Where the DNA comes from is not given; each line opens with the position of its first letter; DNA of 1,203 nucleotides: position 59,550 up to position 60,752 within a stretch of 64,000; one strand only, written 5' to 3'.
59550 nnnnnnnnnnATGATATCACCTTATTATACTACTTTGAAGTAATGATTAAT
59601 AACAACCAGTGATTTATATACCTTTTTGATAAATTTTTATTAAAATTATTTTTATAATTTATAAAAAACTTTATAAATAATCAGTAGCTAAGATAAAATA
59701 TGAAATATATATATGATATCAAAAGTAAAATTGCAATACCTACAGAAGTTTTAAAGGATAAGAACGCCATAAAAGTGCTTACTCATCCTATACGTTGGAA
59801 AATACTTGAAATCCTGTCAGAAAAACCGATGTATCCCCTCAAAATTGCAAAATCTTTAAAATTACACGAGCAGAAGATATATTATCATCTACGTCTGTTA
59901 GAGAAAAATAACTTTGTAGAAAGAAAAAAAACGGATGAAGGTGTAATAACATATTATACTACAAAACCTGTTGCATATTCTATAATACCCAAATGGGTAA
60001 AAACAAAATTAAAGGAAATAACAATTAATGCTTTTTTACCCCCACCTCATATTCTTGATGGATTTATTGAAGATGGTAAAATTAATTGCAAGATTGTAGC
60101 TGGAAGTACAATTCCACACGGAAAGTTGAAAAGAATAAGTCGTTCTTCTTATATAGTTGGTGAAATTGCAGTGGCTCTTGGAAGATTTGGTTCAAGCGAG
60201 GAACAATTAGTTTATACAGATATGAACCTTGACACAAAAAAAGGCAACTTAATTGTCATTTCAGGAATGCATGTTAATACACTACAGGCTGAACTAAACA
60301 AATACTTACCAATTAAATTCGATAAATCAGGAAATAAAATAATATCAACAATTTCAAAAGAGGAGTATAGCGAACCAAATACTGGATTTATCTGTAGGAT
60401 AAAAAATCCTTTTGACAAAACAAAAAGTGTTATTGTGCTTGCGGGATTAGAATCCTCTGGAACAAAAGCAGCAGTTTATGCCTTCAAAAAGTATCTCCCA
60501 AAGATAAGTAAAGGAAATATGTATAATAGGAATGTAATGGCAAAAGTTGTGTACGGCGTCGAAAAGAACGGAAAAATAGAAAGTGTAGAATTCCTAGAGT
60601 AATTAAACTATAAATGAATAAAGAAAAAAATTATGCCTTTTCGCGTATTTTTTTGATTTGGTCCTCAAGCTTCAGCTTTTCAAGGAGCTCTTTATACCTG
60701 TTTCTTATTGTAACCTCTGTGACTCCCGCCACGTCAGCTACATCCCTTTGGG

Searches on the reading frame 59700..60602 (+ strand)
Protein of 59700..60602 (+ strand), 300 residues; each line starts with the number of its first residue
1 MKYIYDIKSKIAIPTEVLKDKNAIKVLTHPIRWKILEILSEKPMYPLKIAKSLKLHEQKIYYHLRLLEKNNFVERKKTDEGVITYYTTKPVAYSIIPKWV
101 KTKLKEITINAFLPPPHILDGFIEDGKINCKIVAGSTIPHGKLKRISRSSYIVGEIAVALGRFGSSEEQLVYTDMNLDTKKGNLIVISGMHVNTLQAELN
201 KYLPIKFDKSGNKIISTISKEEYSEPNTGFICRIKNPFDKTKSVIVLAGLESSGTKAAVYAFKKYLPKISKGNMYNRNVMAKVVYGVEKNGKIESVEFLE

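Call 3: search_protein_families(library=pfam, proteins=[window:59700-60602:+], max_evalue=0.1)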
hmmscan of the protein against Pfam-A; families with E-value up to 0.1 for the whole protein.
window:59700-60602:+ (300 aa): 11 families
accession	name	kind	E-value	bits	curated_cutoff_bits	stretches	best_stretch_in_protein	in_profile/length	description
PF12840.13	HTH_20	-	5.6e-09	36.3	27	1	27-74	1-49/51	Helix-turn-helix domain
PF01022.26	HTH_5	-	2.8e-07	30.7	22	1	30-74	2-46/47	Bacterial regulatory protein, arsR family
PF05124.17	S_layer_C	-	6.7e-06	26.3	23.9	1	173-265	101-176/177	S-layer like family, outer domain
PF21476.4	PF0610-like_N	-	0.00011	22.9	33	1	31-69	2-40/50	PF0610-like, N-terminal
PF08461.16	HTH_12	-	0.00018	21.8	21.4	1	34-83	2-58/66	Ribonuclease R winged-helix domain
PF01978.25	TrmB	-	0.00019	21.7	25.6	1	38-91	17-60/68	Sugar-specific transcriptional regulator TrmB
PF03551.20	PadR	-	0.00064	20.1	27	1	35-80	1-54/75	Transcriptional regulator PadR-like family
PF01047.28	MarR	-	0.00085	19.6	24.6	1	33-78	6-52/59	MarR family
PF13601.12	HTH_34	-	0.02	15.5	27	1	31-80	1-51/80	Winged helix DNA-binding domain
PF24038.1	DUF7347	-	0.027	15.1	27.6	1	22-81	3-63/77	Domain of unknown function (DUF7347)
PF14947.12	HTH_45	-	0.076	13.5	25.5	0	31-79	7-54/77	Winged helix-turn-helix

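Call 4: search_protein_families(library=ncbifam, proteins=[window:59700-60602:+], max_evalue=0.1)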
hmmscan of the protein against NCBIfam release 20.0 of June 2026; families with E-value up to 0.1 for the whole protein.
window:59700-60602:+ (300 aa): 12 families
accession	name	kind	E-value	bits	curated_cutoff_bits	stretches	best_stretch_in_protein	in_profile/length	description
NF033788.1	HTH_metalloreg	subfamily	1.7e-09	37.4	55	1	23-89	4-69/77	metalloregulator ArsR/SmtB family transcription factor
NF033789.1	repress_SdpR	subfamily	1.3e-07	31.5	100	1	24-85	2-62/79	autorepressor SdpR family transcription factor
NF047906.1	CdPbTransRegCmtR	equivalog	0.00036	20.4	150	1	25-75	16-66/104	Cd(II)/Pb(II)-sensing metalloregulatory transcriptional regulator CmtR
NF053755.1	MsvR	equivalog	0.00047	19.9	220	1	21-78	4-61/236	transcriptional factor MsvR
TIGR01564.1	S_layer_MJ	subfamily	0.0016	17.2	25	1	173-265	495-570/571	S-layer protein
TIGR01884.1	cas_HTH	subfamily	0.0019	17.6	60.2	1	34-81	146-193/202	CRISPR-associated CARF protein Csa3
NF053602.1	Phr_regulator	exception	0.0054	16.3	320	1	24-76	6-58/191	heat shock transcription regulator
NF041413.1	ArsR_Rv2640c_fam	equivalog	0.013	15.9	155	1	24-93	36-106/118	Rv2640c family ArsR-like transcriptional regulator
NF052532.1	TransRegPagRBaca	equivalog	0.014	15.4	170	1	19-87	16-82/99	transcriptional repressor PagR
NF005061.0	PRK06474.1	equivalog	0.018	14.9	121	1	21-88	2-75/178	hypothetical protein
NF053610.1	Sso10a_fam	subfamily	0.027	14.5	60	1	33-87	8-56/64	Sso10a family chromatin protein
NF040642.1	sulf_sens_BigR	equivalog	0.065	13.3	155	0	22-88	12-77/95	sulfite-sensing transcriptional repressor BigR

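Call 93: search_solved_structures(query=window:59700-60602:+, max_evalue=1, show_alignments=0)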
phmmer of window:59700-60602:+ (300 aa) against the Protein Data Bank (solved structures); distinct sequences matched with E-value up to 1: 8.
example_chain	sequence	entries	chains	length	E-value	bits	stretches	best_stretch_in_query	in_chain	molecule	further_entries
1uly_A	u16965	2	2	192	0.00056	22.5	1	15-80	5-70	hypothetical protein PH1932 | hypothetical transcription regulator protein, PH1932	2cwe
1y0u_A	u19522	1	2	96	0.016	17.7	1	26-76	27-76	arsenical resistance operon repressor, putative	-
3bdd_A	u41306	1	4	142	0.029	16.9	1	29-80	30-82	Regulatory protein MarR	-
5duk_A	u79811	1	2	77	0.043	16.3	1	38-91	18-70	putative DNA binding protein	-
3il3_A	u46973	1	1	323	0.059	15.9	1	113-188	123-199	3-oxoacyl-[acyl-carrier-protein] synthase 3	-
2zkz_A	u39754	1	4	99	0.091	15.2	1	19-88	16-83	Transcriptional repressor pagR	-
2p4w_A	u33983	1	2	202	0.092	15.2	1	24-76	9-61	Transcriptional regulatory protein arsR family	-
2htj_A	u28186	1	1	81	0.22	14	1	35-89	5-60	P fimbrial regulatory protein KS71A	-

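Call 100: find_related_loci(query=A6, collection=genome_contigs, flank=6000)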
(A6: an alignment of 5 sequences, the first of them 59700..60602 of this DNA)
Query A6 (300 aa) in genome_contigs; peptide patterns used: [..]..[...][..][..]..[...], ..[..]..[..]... (x = any residue, [..] = any of these).
599 stretches matched a pattern (row limit reached: there are more); 540 encode a relative of the query (tblastn E <= 1e-3); the best 80 are kept; 80 distinct loci.
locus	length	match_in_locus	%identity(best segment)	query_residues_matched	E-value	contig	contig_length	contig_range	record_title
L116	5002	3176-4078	52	1-300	2e-103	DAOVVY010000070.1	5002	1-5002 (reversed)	MAG TPA_asm: Candidatus Nanohaloarchaea archaeon isolate CSMAG_1717 CSMAG_1717_k141_2010640_length_5002_cov_8.0000, whol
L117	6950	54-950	49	3-300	7e-101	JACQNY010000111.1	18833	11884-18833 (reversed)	MAG: Candidatus Aenigmatarchaeota archaeon isolate NC_groundwater_1267_Ag_S-0.2um_45_36 S_p2_S4_coassembly_k141_3524980,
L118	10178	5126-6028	50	1-300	2e-100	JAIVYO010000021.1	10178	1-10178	MAG: Campylobacterales bacterium isolate SFP3_RS_05_6 NODE_2850_length_10178_cov_1.573376, whole genome shotgun sequence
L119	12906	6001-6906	49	1-300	2e-94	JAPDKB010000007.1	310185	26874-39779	MAG: archaeon isolate S5B5_HD70 c_000000000010, whole genome shotgun sequence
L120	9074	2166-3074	45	1-300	2e-92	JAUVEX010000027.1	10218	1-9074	MAG: archaeon isolate CSMAG_334 CSMAG_334_k141_2361288_length_10218_cov_11.0000, whole genome shotgun sequence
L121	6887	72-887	53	18-288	8e-89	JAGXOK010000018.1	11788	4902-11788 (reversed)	Candidatus Aenigmarchaeota archaeon LH_S6 NODE_18_length_11788_cov_59.661297, whole genome shotgun sequence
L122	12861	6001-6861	51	2-288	1e-87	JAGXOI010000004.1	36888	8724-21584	Candidatus Aenigmarchaeota archaeon LH_S4 NODE_4_length_36888_cov_58.920752, whole genome shotgun sequence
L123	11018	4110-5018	46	1-300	5e-95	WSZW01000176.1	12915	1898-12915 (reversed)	MAG: archaeon isolate GLR112 c_000000143749, whole genome shotgun sequence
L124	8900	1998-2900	51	1-300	5e-101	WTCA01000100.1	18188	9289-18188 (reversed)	MAG: archaeon isolate GLR71 c_000000034705, whole genome shotgun sequence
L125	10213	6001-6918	38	1-300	9e-54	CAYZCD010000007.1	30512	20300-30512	MAG TPA_asm: uncultured archaeon isolate SRP269290_co1_1203 genome assembly, contig: NODE_1615_length_30512_cov_6.034967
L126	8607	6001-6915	38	6-300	2e-52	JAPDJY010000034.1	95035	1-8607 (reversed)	MAG: Thermoproteota archaeon isolate S9B3_HD70 c_000000000086, whole genome shotgun sequence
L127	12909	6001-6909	39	4-300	3e-52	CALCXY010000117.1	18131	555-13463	MAG TPA_asm: Candidatus Woesearchaeota archaeon isolate ERR599062_bin.4_CONCOCT_v1.1_MAG genome assembly, contig: ERZ841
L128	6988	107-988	37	12-300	3e-52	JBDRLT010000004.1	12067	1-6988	MAG: Candidatus Woesearchaeota archaeon isolate MEGAHIT-group-1.794 k141_10617718, whole genome shotgun sequence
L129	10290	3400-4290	38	15-300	2e-51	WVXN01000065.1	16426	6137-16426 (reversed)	MAG: Candidatus Aenigmatarchaeota archaeon isolate CS1-C013 C_merged_R1_(paired)_contig_1261, whole genome shotgun seque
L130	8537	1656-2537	37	12-300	2e-51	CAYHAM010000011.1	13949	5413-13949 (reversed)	MAG TPA_asm: uncultured Methanosarcinales archaeon isolate ERP119294_co1_446 genome assembly, contig: NODE_5751_length_1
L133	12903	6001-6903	50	1-300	4e-100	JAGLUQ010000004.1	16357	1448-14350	MAG: Candidatus Aenigmatarchaeota archaeon isolate RS_11_38 ZL20.bin.38.fa_4, whole genome shotgun sequence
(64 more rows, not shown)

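Call 108: search_protein_families(library=pfam, proteins=[L133:798-1613:+, L133:5004-5882:-, L133:2947-3642:-], max_evalue=0.01)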
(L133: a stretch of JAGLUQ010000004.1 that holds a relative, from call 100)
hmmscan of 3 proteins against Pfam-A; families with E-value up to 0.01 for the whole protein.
L133:798-1613:+ (271 aa): 1 family
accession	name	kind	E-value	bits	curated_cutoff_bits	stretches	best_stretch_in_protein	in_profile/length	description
PF05114.20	MbnB_TglH_ChrH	-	5.6e-10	39.3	25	1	75-234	80-228/263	RiPP precursor modification enzyme MbnB/TglH/ChrH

L133:5004-5882:- (292 aa): 3 families
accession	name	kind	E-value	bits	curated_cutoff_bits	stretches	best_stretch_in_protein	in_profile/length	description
PF00892.27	EamA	-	1e-28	100.8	28.2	2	11-137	2-131/135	EamA-like transporter family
PF10639.15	TMEM234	-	8e-05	23.1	30.1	0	238-290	59-112/113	Putative transmembrane family 234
PF03151.22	TPT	-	0.00063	19.6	30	1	63-136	59-132/291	Triose-phosphate Transporter family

L133:2947-3642:- (231 aa): 3 families
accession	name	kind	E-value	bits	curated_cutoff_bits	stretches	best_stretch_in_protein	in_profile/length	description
PF00702.32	Hydrolase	-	2e-14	54.8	26.4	1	2-193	1-184/191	haloacid dehalogenase-like hydrolase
PF13419.12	HAD_2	-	5.1e-11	43.4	23.8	1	25-194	19-166/178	Haloacid dehalogenase-like hydrolase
PF13242.12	Hydrolase_like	-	7.6e-06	26.2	22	1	162-207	4-49/75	HAD-hyrolase-like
